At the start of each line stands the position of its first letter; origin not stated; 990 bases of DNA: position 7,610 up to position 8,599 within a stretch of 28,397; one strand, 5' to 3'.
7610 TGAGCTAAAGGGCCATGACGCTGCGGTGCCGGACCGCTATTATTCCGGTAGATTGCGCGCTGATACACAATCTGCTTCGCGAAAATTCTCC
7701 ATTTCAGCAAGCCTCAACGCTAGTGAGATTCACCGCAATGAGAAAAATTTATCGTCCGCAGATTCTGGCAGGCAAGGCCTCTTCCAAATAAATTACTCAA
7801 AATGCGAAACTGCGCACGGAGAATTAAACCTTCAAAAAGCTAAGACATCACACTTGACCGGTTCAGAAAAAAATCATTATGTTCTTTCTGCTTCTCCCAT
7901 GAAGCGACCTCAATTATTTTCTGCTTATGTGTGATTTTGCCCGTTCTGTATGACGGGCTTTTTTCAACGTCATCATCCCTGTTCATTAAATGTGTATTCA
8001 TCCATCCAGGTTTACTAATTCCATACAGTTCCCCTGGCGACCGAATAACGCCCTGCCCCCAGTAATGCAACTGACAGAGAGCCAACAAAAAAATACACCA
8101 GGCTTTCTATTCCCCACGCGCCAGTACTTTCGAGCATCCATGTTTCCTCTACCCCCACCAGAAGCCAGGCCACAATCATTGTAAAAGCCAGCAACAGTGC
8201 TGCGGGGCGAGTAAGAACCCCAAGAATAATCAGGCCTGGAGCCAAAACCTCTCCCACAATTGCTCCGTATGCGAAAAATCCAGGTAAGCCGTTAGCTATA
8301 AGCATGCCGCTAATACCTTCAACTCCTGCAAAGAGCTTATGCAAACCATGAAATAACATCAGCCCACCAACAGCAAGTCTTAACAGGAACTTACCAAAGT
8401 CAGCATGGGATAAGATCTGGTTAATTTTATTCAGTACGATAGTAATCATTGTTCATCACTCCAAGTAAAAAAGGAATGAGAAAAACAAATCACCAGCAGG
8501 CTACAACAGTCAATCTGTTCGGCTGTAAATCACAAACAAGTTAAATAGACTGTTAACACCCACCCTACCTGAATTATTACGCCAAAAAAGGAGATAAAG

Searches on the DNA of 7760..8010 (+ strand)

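Call 48: search_rna_families(source=window, start=7760, end=8010, threshold=evalue, max_evalue=10, show_alignments=2)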
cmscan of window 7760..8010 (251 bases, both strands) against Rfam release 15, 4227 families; matches with E-value up to 10: 9.
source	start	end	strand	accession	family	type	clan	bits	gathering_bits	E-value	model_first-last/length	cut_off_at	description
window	7865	7968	+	RF00034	RprA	Gene; sRNA;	-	22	70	2.6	1-108/108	no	RprA RNA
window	7818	7972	+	RF02860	Arrc14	Gene; sRNA;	-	19.1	99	1.1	1-167/167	no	Actinobacillus sRNA 14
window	7905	7969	-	RF02068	STnc480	Gene; sRNA;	-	18.9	72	2.1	1-72/72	no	Enterobacterial sRNA STnc480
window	7901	7965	+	RF00057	RyhB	Gene; sRNA;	-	18.8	55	0.31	1-67/67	no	RyhB RNA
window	7889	7965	+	RF02537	TarA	Gene; sRNA;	-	18.8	80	0.52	1-99/99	no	Vibrio ToxT activated RNA TarA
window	7887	7966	+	RF02837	anti-hemB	Gene; sRNA;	-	18.5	49.5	0.034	1-81/81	no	Burkholderia RNA 7 (anti-hemB)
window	7918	7966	+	RF02278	Betaproteobacteria_toxic_sRNA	Gene; sRNA;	-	15.4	50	0.92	1-64/64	no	Betaproteobacteria toxic small RNA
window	7968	8005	-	RF01125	sR4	Gene; snRNA; snoRNA; CD-box;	-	13.4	50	0.84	1-56/56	no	Small nucleolar RNA sR4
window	7931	7975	-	RF01420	snoR113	Gene; snRNA; snoRNA; CD-box;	-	11.8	47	8.6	1-103/103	no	Small nucleolar RNA snoR113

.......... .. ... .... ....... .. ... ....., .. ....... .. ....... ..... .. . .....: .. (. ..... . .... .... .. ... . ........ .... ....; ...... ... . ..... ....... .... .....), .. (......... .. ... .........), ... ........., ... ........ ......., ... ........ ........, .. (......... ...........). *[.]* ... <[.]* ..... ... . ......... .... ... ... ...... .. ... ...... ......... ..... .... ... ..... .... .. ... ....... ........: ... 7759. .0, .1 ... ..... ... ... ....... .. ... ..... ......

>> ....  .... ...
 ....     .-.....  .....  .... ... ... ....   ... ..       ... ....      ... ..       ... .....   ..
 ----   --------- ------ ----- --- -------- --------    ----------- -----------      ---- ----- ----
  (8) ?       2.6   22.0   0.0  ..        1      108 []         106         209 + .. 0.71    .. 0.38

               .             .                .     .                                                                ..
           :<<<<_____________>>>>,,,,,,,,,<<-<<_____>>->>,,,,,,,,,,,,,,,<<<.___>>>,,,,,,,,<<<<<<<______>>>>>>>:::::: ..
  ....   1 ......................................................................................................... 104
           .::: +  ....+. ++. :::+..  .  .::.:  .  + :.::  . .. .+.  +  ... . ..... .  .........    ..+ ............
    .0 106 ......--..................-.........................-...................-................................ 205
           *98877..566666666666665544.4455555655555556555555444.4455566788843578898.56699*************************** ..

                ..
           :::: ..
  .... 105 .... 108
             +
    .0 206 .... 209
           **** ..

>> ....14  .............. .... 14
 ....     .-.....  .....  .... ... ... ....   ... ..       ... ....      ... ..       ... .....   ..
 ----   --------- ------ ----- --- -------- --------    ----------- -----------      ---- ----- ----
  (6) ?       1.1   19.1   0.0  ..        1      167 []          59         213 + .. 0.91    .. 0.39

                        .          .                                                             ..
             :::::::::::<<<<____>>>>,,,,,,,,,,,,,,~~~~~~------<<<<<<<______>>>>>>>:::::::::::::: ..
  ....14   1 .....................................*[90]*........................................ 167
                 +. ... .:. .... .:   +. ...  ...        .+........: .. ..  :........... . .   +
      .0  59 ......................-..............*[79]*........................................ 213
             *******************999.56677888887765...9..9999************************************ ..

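Call 66: search_dna_similar(query=window:7790-7975:+, collection=ecoli_genomes, mode=distant, max_evalue=0.001, max_rows=12, rows=spread)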
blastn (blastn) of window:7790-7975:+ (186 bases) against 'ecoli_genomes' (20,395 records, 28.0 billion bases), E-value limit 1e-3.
No match.

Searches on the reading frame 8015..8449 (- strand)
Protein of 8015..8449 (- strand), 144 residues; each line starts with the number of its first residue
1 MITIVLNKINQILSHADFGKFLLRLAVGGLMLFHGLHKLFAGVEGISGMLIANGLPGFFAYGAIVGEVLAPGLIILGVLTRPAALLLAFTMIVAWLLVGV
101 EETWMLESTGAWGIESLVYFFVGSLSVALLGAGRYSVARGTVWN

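Call 25: search_protein_families(library=pfam, proteins=[window:8015-8449:-])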
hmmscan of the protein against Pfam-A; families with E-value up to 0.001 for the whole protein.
window:8015-8449:- (144 aa): 1 family
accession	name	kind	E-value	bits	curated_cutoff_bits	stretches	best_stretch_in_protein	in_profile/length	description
PF07681.17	DoxX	-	1.1e-20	74.4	23.6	1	20-98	2-83/85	DoxX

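Call 30: find_related_loci(query=window:8018-8449:-, collection=viral_contigs, flank=2500)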
Query window:8018-8449:- (144 aa) in viral_contigs; peptide patterns used: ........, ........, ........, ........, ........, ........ (x = any residue, [..] = any of these).
7 stretches matched a pattern; 1 encode a relative of the query (tblastn E <= 1e-3); 1 distinct loci.
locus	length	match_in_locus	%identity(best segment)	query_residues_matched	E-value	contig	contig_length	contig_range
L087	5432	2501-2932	100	1-144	8e-91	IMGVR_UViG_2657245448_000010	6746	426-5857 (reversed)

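Call 35: find_encoding_contigs(protein=window:8018-8449:-, flank=2500, max_places=10)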
Protein window:8018-8449:- (144 aa): 24 contigs read that carry it; 6 places shown.
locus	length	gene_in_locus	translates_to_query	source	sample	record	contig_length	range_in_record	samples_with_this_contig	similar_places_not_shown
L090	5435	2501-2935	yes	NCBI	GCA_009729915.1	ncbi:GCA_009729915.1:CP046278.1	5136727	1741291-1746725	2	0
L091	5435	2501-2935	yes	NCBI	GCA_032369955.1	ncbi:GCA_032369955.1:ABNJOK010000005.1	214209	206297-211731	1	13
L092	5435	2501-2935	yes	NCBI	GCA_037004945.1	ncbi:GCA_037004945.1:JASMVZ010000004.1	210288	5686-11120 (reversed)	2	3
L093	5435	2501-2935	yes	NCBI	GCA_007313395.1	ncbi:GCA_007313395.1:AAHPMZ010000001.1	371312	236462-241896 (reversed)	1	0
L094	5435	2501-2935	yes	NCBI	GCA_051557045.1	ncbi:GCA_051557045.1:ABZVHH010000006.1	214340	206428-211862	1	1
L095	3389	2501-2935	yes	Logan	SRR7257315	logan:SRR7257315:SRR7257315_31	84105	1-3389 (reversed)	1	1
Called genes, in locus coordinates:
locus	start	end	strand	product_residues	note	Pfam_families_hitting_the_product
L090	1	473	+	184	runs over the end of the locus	PF06576:DUF1133, PF06530:Phage_antitermQ (faint)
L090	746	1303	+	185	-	PF10543:ORF6N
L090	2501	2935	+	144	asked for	PF07681:DoxX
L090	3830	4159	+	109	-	PF05106:Phage_holin_3_1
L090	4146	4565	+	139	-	-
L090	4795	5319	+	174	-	-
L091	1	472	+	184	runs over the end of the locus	PF06576:DUF1133, PF06530:Phage_antitermQ (faint)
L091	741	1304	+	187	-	PF10543:ORF6N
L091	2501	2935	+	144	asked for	PF07681:DoxX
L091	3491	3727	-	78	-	-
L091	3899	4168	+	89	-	PF04971:Phage_holin_2_1, PF16080:Phage_holin_2_3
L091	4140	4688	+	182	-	PF00959:Phage_lysozyme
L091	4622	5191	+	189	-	PF10721:DUF2514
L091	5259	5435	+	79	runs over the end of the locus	-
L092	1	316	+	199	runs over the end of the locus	PF07105:DUF1367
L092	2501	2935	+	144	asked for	PF07681:DoxX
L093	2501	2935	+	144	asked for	PF07681:DoxX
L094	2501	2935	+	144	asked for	PF07681:DoxX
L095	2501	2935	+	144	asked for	PF07681:DoxX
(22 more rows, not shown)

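Call 46: find_homologous_proteins(query=window:8018-8449:-, max_evalue=1e-20)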
Query window:8018-8449:- (144 aa): 1165 proteins with E <= 1e-20 among 1563 candidates; the best 120 are listed.
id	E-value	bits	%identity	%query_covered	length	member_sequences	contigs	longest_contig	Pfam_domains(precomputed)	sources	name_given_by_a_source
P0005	5.2e-82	291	98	100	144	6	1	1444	PF07681.18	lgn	-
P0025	1.2e-65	238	77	100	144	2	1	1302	PF07681.18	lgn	-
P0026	1.8e-65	237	76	100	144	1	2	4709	PF07681.18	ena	-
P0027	6.3e-65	236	75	100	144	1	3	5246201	PF07681.18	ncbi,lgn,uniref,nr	ncbi:DoxX family protein [Citrobacter amalonaticus]|uniref:DoxX family protein n=1 Tax=Citrobacter s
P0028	6.7e-65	235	75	100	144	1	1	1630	PF07681.18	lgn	-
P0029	7.5e-65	235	76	100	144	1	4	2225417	PF07681.18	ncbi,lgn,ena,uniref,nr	ncbi:putative oxidoreductase [Citrobacter amalonaticus]|uniref:DoxX family protein n=1 Tax=Citrobact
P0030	7.9e-65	235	75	100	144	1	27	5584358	PF07681.18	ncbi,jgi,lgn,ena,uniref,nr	ncbi:TPA: DoxX family protein [Citrobacter amalonaticus]|uniref:DoxX family membrane protein n=2 Tax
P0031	1.4e-64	234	75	100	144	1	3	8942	PF07681.18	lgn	-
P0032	1.4e-64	234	75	100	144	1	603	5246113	PF07681.18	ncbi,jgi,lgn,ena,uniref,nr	ncbi:DoxX family protein [Citrobacter amalonaticus]|jgi:putative oxidoreductase|uniref:DoxX family p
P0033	1.8e-64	234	74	100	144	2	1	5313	PF07681.18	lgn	-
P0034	1.9e-64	234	74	100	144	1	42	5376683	PF07681.18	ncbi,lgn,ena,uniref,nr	ncbi:TPA: DoxX family protein [Citrobacter farmeri]|uniref:DoxX family protein n=2 Tax=Citrobacter f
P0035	2.0e-64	234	74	100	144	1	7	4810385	PF07681.18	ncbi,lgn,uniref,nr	ncbi:TPA: DoxX family protein [Citrobacter amalonaticus]|uniref:DoxX family protein n=1 Tax=Citrobac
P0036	2.0e-64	234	75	100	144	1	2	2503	PF07681.18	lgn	-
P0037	2.1e-64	234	75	100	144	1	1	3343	PF07681.18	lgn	-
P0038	2.5e-64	234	75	100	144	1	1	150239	PF07681.18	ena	-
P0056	8.7e-64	232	78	96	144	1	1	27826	PF07681.18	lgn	-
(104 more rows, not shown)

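Call 76: find_encoding_contigs(protein=P0026, flank=2500, max_places=3)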
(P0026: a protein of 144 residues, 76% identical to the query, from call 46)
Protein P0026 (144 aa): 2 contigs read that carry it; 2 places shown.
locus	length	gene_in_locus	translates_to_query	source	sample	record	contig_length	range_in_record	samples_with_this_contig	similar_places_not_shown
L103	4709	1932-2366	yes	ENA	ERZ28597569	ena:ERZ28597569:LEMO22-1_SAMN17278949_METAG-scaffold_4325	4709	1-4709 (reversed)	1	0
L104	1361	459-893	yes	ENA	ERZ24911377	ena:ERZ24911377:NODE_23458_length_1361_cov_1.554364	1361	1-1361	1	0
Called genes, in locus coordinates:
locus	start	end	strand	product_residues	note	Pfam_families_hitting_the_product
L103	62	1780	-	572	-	PF02776:TPP_enzyme_N, PF00205:TPP_enzyme_M, PF02775:TPP_enzyme_C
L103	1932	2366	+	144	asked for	PF07681:DoxX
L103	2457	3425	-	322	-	PF00970:FAD_binding_6 (faint), PF00175:NAD_binding_1, PF00111:Fer2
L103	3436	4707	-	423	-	?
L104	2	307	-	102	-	?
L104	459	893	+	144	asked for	PF07681:DoxX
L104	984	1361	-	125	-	?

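Call 77: find_encoding_contigs(protein=P0056, flank=2500, max_places=3)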
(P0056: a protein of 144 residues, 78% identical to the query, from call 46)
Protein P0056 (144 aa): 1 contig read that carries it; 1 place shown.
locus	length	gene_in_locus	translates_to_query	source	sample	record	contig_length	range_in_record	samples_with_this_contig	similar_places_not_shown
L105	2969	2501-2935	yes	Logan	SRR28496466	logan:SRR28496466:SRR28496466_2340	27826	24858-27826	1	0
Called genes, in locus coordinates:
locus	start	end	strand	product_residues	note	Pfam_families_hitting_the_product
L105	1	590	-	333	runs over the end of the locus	PF00155:Aminotran_1_2, PF01212:Beta_elim_lyase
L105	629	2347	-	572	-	PF02776:TPP_enzyme_N, PF00205:TPP_enzyme_M, PF02775:TPP_enzyme_C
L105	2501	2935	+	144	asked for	PF07681:DoxX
